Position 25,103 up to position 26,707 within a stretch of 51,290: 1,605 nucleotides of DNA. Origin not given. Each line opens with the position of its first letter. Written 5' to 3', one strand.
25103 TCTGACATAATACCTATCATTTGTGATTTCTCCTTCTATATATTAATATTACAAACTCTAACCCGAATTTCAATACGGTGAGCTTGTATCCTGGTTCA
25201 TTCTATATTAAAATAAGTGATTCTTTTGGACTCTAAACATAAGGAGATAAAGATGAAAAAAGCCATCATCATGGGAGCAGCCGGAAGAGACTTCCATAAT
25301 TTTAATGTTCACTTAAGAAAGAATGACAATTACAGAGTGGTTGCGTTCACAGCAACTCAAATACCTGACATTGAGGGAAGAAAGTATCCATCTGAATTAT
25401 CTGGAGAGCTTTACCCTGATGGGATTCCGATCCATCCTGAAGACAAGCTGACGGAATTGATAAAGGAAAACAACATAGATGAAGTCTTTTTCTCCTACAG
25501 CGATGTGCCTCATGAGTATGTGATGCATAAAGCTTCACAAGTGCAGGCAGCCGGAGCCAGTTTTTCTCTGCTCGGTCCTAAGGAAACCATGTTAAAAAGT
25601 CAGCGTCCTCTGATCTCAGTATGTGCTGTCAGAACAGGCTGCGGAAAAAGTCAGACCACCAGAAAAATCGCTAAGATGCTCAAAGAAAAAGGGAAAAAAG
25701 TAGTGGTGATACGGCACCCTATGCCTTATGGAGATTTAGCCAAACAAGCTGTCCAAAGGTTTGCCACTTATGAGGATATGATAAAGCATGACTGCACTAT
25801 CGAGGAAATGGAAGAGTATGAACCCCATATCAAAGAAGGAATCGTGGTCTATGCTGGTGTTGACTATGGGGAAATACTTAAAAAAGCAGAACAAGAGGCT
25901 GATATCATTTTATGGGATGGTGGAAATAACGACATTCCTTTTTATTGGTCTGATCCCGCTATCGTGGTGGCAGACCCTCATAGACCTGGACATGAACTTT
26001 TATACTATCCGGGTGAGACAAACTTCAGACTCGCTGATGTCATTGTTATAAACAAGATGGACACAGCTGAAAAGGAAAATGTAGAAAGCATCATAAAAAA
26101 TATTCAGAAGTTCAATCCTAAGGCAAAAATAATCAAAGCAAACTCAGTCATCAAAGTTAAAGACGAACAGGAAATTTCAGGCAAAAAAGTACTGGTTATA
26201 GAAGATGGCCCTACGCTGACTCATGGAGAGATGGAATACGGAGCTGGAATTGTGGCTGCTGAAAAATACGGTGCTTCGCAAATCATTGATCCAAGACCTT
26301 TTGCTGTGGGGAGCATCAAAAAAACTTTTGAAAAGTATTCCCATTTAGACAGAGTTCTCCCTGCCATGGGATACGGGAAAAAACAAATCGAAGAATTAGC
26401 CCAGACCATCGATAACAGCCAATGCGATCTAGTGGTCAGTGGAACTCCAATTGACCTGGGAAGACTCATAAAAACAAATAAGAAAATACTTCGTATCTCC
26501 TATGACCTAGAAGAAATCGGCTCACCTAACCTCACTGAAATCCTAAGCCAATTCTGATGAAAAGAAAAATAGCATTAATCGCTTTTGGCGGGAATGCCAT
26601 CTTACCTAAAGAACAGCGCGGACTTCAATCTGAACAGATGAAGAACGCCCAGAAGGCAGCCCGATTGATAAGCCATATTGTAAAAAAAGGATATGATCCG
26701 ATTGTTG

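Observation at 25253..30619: Tightly coupled four-gene operon: COG2403-type GTPase, carbamate kinase, dead transcarbamylase, Lys/Glu-rich orphan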

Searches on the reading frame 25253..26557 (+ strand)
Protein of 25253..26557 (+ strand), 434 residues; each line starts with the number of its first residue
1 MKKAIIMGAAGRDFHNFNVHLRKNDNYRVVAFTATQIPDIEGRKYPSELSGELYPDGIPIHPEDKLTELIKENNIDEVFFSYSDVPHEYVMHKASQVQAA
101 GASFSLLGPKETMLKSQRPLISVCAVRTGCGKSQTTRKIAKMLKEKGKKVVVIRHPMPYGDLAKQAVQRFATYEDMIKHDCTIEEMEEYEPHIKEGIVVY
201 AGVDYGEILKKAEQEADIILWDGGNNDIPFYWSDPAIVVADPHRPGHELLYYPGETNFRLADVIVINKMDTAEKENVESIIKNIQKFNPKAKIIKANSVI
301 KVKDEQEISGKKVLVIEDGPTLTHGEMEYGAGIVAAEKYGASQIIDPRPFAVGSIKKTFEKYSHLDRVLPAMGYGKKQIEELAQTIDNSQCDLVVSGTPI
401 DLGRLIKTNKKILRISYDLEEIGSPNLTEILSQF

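Call 3: search_protein_families(library=pfam, proteins=[window:25253-26557:+], max_evalue=0.01)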
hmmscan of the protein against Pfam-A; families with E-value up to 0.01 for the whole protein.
window:25253-26557:+ (434 aa): 8 families
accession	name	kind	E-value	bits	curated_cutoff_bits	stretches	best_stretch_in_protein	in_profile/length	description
PF02492.25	cobW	-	1.8e-05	24.9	20.7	1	252-294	136-179/180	CobW/HypB/UreG, nucleotide-binding domain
PF04851.21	ResIII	-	0.00017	22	22.5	1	124-192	28-94/164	Type III restriction enzyme, res subunit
PF00009.33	GTP_EFTU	-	0.0016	18.5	26.5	1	261-388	123-184/188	Elongation factor Tu GTP binding domain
PF01656.29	CbiA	-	0.0018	18.7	25.4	0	121-153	1-33/125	CobQ/CobB/MinD/ParA nucleotide binding domain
PF00270.35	DEAD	-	0.0038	17.4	26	0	124-183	19-80/167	DEAD/DEAH box helicase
PF03308.22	MeaB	-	0.0052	16.3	23.1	0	259-284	171-195/273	Methylmalonyl Co-A mutase-associated GTPase MeaB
PF13614.12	AAA_31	-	0.0064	16.9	27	0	121-153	4-36/177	AAA domain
PF00142.24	Fer4_NifH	-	0.0078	16.2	25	0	128-153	9-34/271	4Fe-4S iron sulfur cluster binding proteins, NifH/frxC family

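Call 4: search_protein_families(library=ncbifam, proteins=[window:25253-26557:+], max_evalue=0.01)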
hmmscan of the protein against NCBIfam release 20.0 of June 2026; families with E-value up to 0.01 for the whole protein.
window:25253-26557:+ (434 aa): 3 families
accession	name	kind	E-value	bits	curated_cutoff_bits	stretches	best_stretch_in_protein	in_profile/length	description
TIGR00073.1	hypB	equivalog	4.7e-05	23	121.2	1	252-297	151-196/217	hydrogenase nickel incorporation protein HypB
NF038288.1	chaper_GTP_ZigA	equivalog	9.1e-05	21.5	600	1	260-298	173-211/390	zinc metallochaperone GTPase ZigA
TIGR00064.1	ftsY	equivalog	0.0031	16.8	260.7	1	65-152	26-112/279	signal recognition particle-docking protein FtsY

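Call 15: search_solved_structures(query=window:25253-26557:+, max_evalue=1, show_alignments=2)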
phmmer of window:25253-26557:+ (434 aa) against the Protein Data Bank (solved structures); distinct sequences matched with E-value up to 1: 22.
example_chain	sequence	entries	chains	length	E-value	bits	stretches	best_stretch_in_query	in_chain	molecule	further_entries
9sxb_A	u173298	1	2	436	1.1e-09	41.3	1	209-321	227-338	Cyclic 2,3-diphosphoglycerate synthetase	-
8oru_AAA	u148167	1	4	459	1.4e-05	27.7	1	214-362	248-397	Cyclic 2,3-diphosphoglycerate synthetase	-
8ork_AAA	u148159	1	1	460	1.4e-05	27.7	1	214-362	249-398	Cyclic 2,3-diphosphoglycerate synthetase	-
2wsm_A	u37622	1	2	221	0.13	14.6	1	257-296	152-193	HYDROGENASE EXPRESSION/FORMATION PROTEIN (HYPB)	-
7k7y_A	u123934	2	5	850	0.28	13.6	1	175-233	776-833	Botulinum neurotoxin type E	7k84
3ffz_A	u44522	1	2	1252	0.31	13.4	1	172-233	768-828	Botulinum neurotoxin type E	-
2n2u_A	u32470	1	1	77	0.39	13.1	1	267-312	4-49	OR358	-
9czc_B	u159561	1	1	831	0.42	13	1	175-233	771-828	Bont/E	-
9arj_A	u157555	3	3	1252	0.44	12.9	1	175-233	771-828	Botulinum neurotoxin | Bont/E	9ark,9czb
4zkt_A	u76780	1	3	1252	0.44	12.9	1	175-233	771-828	Bontoxilysin A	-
7qfp_A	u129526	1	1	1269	0.45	12.9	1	175-233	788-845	Botulinum neurotoxin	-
4c7o_A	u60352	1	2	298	0.5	12.7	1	113-163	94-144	SIGNAL RECOGNITION PARTICLE PROTEIN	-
7o9g_A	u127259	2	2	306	0.53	12.6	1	113-162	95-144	Signal recognition particle protein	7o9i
2j28_9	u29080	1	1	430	0.66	12.3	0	113-162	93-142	Signal recognition particle protein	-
2xxa_A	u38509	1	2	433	0.66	12.3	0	113-162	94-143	SIGNAL RECOGNITION PARTICLE PROTEIN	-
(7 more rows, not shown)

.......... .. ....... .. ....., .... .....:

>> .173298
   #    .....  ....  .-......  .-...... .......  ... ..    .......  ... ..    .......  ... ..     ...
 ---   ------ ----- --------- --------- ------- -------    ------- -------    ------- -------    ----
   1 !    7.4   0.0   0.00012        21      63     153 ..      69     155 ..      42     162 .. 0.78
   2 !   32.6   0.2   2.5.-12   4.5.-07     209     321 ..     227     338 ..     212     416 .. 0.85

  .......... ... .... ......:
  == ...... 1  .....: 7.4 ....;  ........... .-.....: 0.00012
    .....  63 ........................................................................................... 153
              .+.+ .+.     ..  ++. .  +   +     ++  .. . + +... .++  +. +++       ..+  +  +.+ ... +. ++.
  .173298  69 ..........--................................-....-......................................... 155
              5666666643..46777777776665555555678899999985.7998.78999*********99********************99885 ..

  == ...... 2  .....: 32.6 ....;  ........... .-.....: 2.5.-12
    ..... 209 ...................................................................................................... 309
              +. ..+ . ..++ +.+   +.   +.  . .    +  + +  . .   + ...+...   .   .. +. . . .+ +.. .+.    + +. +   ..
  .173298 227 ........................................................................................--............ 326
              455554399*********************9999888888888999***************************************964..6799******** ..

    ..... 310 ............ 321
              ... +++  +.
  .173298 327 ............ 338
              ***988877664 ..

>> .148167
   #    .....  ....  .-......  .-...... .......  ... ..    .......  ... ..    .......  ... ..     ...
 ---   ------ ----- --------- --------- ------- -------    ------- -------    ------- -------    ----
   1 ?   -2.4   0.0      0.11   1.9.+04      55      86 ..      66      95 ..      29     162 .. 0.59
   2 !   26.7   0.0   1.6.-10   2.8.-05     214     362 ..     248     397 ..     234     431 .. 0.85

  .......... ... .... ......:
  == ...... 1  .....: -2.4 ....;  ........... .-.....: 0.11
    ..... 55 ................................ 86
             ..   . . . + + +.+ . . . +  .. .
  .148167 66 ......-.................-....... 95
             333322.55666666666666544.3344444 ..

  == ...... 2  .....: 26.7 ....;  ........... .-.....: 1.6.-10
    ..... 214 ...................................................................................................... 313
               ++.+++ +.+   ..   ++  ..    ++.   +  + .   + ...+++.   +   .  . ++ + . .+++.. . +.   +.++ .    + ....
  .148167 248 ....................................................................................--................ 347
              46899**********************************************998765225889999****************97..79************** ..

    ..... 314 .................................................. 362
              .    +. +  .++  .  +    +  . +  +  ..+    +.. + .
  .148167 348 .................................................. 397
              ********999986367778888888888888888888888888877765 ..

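Call 17: find_homologous_proteins(query=window:25253-26557:+)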
Query window:25253-26557:+ (434 aa): 8000 proteins with E <= 0.001 among 8000 candidates; the best 120 are listed.
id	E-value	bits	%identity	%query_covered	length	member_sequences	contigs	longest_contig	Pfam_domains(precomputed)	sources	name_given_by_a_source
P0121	5.9e-287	970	99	100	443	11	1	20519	-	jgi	jgi:predicted GTPase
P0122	2.6e-272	921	92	100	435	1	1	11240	-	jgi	-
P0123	2.0e-271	918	92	100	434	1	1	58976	-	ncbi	ncbi:MAG: cyclic 2,3-diphosphoglycerate synthase [Acidobacteriota bacterium]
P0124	1.1e-270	916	92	100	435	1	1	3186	-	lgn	-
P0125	1.1e-270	916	93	100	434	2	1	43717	-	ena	-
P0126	9.2e-265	896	91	100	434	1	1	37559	-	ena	-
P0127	8.0e-262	887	89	100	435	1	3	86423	-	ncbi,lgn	-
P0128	6.2e-261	884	88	100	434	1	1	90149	-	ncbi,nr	ncbi:MAG: GTPase [Candidatus Aminicenantes bacterium]|nr:GTPase [Candidatus Aminicenantes bacterium]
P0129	2.1e-260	882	89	100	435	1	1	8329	-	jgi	-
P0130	2.2e-259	879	88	100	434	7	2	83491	PF02492.26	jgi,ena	-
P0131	5.6e-257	871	87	100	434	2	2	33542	PF02492.26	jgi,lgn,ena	jgi:predicted GTPase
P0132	3.7e-256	868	87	100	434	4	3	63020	-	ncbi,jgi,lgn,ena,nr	ncbi:MAG: GTPase [Candidatus Aminicenantes bacterium]|nr:GTPase [Candidatus Aminicenantes bacterium]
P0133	7.0e-256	867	88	100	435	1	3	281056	PF02492.26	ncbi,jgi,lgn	jgi:predicted GTPase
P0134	6.4e-239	811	80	100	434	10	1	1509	-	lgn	-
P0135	4.9e-233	792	79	100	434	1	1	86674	-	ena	-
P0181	9.6e-226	768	77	100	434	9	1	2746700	-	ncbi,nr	ncbi:MAG: GTPase [Candidatus Aminicenantes bacterium]|nr:MAG: GTPase [Candidatus Aminicenantes bacte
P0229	3.5e-224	763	76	100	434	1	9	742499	-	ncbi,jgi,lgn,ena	-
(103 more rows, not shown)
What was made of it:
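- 25253..26557 (+): cDPGS-like two-domain P-loop NTPase (434 aa) with Walker A RTGCGKS, WDGGNND and the G4 motif NKMD. NCBI and JGI records name its homologs 'GTPase' or 'cyclic 2,3-diphosphoglycerate synthase'. Calls 3, 4, 15, 17.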

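Call 18: find_encoding_contigs(protein=P0181, flank=8000, max_places=1)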
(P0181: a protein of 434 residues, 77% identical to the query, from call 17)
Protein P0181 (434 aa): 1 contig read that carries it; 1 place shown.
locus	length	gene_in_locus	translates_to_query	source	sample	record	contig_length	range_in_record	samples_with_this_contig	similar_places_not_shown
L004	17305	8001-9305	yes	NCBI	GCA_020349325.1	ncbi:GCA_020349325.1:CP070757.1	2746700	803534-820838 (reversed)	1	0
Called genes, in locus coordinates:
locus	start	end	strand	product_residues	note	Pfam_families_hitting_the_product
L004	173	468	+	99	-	-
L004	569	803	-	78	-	-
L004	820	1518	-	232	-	PF04191:PEMT, PF04140:ICMT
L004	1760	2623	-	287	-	PF13483:Lactamase_B_3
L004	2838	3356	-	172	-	PF07617:DUF1579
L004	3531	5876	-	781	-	PF12704:MacB_PCD, PF02687:FtsX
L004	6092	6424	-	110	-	PF03551:PadR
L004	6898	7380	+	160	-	PF00149:Metallophos, PF12850:Metallophos_2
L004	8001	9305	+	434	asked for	-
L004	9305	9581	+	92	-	PF00696:AA_kinase (weak)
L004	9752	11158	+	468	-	PF13487:HD_5, PF01966:HD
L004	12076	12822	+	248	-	PF00142:Fer4_NifH, PF01656:CbiA, PF02374:ArsA_ATPase, PF06564:CBP_BcsQ, PF09140:MipZ (weak), PF10609:ParA, PF13614:AAA_31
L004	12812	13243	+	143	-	-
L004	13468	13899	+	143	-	PF04519:Bactofilin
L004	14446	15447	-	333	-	PF08545:ACP_syn_III, PF08541:ACP_syn_III_C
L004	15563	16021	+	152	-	-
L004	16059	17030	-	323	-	PF01073:3Beta_HSD, PF01370:Epimerase, PF04321:RmlD_sub_bind, PF05368:NmrA, PF07993:NAD_binding_4 (weak), PF13460:NAD_binding_10, PF16363:GDP_Man_Dehyd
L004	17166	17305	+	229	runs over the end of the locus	PF00155:Aminotran_1_2, PF01053:Cys_Met_Meta_PP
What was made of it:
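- One complete Aminicenantes genome (L004) keeps the P-loop gene beside only a 92-aa CK fragment (call 18).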

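Call 19: find_encoding_contigs(protein=P0229, flank=8000, max_places=1)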
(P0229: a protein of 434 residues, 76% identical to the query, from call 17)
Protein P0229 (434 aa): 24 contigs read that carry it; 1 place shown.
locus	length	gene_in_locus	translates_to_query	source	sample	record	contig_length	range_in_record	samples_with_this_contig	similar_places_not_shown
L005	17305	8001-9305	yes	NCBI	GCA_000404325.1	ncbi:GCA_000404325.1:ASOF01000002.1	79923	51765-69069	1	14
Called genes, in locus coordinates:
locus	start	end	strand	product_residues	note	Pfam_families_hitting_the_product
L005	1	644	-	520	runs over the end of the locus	PF12072:RNase_Y_N, PF00013:KH_1 (weak), PF01966:HD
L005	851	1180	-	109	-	PF05164:ZapA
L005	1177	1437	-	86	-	PF06005:ZapB (weak)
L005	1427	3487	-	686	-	PF03483:B3_4, PF03484:B5, PF17759:tRNA_synthFbeta, PF03147:FDX-ACB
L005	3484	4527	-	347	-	PF02912:Phe_tRNA-synt_N, PF01409:tRNA-synt_2d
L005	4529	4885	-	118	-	PF00453:Ribosomal_L20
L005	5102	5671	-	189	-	PF05198:IF3_N, PF00707:IF3_C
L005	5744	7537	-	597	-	PF07973:tRNA_SAD, PF00587:tRNA-synt_2b, PF03129:HGTP_anticodon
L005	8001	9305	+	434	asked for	-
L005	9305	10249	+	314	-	PF00696:AA_kinase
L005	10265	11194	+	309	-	PF02729:OTCace_N, PF00185:OTCace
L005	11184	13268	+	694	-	-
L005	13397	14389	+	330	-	PF02423:OCD_Mu_crystall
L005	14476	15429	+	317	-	PF05544:Pro_racemase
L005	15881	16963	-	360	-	PF09106:WHD_2nd_SelB (weak), PF09107:WHD_3rd_SelB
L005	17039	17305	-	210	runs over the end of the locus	-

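Call 34: search_protein_representatives(protein=window:25253-26557:+)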
Query: 434 residues. Proteins with E-value up to 0.001 (for the whole library): 3544; up to 1e-10: 2266; up to 1e-30: 654. The best 150 are listed.
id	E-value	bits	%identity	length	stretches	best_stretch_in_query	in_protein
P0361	3.9e-174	596.2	61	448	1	2-434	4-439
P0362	1.1e-160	551.8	62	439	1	2-417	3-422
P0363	1.0e-147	509.2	53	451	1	2-434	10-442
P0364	9.1e-140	483.0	51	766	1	4-431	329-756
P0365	1.0e-138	479.5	51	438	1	2-430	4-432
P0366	3.9e-138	477.6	52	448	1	3-420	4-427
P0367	1.6e-127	442.7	52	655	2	38-433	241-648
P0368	1.5e-123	429.6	55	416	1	1-430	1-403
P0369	7.1e-122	424.0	50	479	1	2-424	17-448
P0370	7.2e-122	424.0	48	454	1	2-431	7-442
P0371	5.7e-121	421.1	49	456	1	5-425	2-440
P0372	1.8e-120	419.4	46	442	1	2-427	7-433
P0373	1.1e-117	410.3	66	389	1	7-272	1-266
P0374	5.2e-117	408.0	46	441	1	1-434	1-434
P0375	6.1e-117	407.8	58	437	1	2-315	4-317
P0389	3.9e-106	372.2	54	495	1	4-310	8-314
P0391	2.5e-104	366.2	50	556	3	28-311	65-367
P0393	2.6e-103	362.9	47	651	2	3-299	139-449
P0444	2.5e-77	277.3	47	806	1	135-434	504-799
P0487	1.2e-65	238.8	55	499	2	51-235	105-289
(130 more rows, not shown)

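Call 35: search_protein_families(library=pfam, proteins=[P0364, P0367, P0444, P0393, P0391, P0389, P0487], max_evalue=0.0001)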
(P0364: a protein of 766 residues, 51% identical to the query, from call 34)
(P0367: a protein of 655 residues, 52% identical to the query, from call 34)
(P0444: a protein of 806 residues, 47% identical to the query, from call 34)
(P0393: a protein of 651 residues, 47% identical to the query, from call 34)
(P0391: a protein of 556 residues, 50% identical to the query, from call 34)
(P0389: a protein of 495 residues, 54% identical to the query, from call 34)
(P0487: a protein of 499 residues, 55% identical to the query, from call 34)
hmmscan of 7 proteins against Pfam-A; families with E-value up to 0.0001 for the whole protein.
P0364 (766 aa): 1 family
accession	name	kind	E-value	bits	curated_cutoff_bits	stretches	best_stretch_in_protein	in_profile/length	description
PF00696.33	AA_kinase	-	1.1e-21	78.1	24.9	1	3-292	2-234/234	Amino acid kinase family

P0367 (655 aa): 0 families

P0444 (806 aa): 3 families
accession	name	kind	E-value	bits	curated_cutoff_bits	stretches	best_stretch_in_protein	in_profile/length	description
PF14528.11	LAGLIDADG_3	-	1.5e-14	54.4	22.5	1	117-196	2-82/82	LAGLIDADG-like domain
PF14890.11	Intein_splicing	-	1.5e-12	48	35.8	1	144-501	22-155/155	Intein splicing domain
PF01381.28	HTH_3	-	2.6e-05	24.6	23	0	248-280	17-49/55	Helix-turn-helix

P0393 (651 aa): 0 families

P0391 (556 aa): 0 families

P0389 (495 aa): 1 family
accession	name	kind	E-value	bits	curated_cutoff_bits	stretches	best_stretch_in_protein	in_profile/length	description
PF02606.20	LpxK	-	1.3e-07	31.4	27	0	119-157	32-71/328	Tetraacyldisaccharide-1-P 4'-kinase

P0487 (499 aa): 0 families
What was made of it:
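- Tried and rejected: The other long homologs had no informative extra domain, apart from one with an intein (call 35).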
